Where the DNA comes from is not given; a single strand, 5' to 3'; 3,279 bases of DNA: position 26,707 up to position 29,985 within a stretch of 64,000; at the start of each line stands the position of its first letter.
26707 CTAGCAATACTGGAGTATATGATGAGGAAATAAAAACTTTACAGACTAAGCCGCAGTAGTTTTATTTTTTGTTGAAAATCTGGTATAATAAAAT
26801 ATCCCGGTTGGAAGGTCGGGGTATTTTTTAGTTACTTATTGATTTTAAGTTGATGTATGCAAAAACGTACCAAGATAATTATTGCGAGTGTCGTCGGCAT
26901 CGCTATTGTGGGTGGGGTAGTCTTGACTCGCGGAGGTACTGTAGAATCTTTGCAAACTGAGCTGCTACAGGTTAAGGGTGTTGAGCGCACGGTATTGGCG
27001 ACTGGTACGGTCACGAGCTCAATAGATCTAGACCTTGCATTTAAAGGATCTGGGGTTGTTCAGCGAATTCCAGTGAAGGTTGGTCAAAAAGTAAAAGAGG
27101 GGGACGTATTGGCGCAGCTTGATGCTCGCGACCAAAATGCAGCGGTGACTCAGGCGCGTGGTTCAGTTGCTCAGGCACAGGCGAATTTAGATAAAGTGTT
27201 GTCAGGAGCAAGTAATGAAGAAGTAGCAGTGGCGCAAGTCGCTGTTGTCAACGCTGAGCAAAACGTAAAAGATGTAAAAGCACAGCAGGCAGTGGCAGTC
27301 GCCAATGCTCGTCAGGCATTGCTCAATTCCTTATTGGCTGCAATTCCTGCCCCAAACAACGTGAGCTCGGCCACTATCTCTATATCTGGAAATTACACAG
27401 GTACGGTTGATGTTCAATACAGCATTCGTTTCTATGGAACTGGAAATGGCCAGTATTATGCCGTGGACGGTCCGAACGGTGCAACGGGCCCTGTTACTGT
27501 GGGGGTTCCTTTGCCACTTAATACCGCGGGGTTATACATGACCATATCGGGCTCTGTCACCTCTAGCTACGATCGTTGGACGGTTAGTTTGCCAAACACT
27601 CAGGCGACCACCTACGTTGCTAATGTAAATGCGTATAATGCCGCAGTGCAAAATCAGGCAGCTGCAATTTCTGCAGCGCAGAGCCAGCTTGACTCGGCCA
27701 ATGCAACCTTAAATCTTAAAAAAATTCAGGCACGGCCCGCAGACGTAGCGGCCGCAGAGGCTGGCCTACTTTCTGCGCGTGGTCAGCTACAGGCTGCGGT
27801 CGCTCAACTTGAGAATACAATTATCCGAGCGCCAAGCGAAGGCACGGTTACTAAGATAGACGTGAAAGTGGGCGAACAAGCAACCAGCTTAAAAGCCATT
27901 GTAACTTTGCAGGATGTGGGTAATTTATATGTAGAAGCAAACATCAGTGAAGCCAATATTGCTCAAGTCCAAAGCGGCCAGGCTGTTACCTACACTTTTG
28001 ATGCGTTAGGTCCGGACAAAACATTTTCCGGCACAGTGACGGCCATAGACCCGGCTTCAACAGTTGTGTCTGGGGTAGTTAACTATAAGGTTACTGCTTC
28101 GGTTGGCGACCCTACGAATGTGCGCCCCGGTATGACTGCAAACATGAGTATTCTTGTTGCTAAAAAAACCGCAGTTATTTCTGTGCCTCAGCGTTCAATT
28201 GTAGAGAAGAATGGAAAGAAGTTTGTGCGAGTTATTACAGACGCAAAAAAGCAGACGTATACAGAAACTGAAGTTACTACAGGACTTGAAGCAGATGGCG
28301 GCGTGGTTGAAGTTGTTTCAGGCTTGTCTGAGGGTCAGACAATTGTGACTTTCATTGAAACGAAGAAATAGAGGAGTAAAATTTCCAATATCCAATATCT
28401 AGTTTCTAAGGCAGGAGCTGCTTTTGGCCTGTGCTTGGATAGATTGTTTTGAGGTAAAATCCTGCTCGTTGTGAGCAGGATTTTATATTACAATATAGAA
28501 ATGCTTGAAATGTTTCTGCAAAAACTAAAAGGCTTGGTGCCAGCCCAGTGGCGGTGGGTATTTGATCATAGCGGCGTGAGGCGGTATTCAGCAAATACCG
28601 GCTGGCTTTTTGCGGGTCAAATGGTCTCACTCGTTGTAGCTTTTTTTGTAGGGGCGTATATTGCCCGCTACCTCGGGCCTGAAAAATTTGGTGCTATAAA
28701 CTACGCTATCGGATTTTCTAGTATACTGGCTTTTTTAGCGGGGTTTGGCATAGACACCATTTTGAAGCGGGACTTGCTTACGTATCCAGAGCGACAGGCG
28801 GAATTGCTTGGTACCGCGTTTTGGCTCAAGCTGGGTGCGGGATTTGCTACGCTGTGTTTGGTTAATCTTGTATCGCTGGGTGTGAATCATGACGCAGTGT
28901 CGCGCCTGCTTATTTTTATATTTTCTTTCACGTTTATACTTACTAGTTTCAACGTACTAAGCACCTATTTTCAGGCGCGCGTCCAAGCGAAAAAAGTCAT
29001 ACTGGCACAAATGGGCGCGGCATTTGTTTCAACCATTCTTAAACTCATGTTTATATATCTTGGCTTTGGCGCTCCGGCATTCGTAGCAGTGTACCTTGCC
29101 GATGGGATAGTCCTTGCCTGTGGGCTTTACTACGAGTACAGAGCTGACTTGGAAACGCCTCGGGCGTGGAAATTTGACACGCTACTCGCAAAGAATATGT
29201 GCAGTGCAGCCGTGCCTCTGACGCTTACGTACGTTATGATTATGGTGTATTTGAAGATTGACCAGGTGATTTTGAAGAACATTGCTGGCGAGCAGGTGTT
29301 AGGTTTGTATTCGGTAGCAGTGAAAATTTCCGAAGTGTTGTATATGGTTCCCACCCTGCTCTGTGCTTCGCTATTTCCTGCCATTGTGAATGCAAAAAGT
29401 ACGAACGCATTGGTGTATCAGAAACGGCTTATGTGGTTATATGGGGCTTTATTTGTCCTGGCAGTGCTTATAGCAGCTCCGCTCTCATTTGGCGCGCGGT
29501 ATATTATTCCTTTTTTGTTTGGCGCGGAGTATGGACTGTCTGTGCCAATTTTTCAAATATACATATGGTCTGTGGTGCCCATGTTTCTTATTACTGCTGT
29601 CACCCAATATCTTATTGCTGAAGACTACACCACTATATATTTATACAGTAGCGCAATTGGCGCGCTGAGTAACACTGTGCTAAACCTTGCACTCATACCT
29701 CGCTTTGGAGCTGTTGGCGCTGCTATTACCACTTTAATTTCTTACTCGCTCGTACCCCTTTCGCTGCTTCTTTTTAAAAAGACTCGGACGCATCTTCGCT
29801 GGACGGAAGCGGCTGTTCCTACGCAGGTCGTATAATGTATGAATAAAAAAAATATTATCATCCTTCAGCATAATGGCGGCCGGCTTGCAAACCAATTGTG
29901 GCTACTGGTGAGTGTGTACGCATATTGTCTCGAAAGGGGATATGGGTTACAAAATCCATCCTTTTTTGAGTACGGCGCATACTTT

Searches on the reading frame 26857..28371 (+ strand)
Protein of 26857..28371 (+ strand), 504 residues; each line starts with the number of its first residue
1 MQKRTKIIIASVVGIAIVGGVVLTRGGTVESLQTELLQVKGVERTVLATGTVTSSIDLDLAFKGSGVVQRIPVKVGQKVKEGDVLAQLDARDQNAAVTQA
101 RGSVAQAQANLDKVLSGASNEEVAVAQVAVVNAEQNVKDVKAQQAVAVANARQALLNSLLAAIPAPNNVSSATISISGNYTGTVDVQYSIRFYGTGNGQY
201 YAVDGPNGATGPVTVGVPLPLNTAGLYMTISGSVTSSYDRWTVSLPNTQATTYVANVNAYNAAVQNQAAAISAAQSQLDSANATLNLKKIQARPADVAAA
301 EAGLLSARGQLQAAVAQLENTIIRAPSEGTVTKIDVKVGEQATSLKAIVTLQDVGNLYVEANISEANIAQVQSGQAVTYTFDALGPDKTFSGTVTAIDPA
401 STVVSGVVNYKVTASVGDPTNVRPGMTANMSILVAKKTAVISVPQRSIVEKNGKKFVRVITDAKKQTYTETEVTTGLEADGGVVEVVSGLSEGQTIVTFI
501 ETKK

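Call 11: search_protein_families(library=pfam, proteins=[window:26857-28371:+], max_evalue=0.01)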
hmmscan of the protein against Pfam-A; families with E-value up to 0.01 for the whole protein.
window:26857-28371:+ (504 aa): 6 families
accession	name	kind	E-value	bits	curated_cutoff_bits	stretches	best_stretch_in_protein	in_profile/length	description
PF16576.10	HlyD_D23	-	2.4e-15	56.9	30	1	310-401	98-188/214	Barrel-sandwich domain of CusB or HlyD membrane-fusion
PF13437.12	HlyD_3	-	4.9e-14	53.4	22.2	1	323-425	2-106/106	HlyD family secretion protein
PF13533.13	Biotin_lipoyl_2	-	3.6e-08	33.5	29.8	1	65-89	8-32/32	Biotin-lipoyl like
PF00364.28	Biotin_lipoyl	-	3.6e-06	27.2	22.1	0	64-88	49-73/73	Biotin-requiring enzyme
PF12700.13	HlyD_2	-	0.0025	17.1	25.1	1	346-475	256-375/416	HlyD family secretion protein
PF01551.29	Peptidase_M23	-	0.0027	18.3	28.7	0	68-93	52-77/96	Peptidase family M23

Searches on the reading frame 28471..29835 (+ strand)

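Call 11: search_protein_families(library=pfam, proteins=[window:28471-29835:+], max_evalue=0.01)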
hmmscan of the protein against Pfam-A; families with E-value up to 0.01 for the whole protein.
window:28471-29835:+ (454 aa): 4 families
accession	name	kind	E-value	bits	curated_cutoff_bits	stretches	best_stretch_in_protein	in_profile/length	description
PF01943.22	Polysacc_synt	-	4.8e-23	82.4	28.2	1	41-307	3-272/274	Polysaccharide biosynthesis protein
PF13440.11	Polysacc_synt_3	-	5e-20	72.4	23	1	64-358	2-292/293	Polysaccharide biosynthesis protein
PF03023.19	MurJ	-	0.001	18.2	27.4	1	125-436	76-401/451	Lipid II flippase MurJ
PF01554.23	MatE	-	0.0014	18.8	24.9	1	249-405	1-159/161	MatE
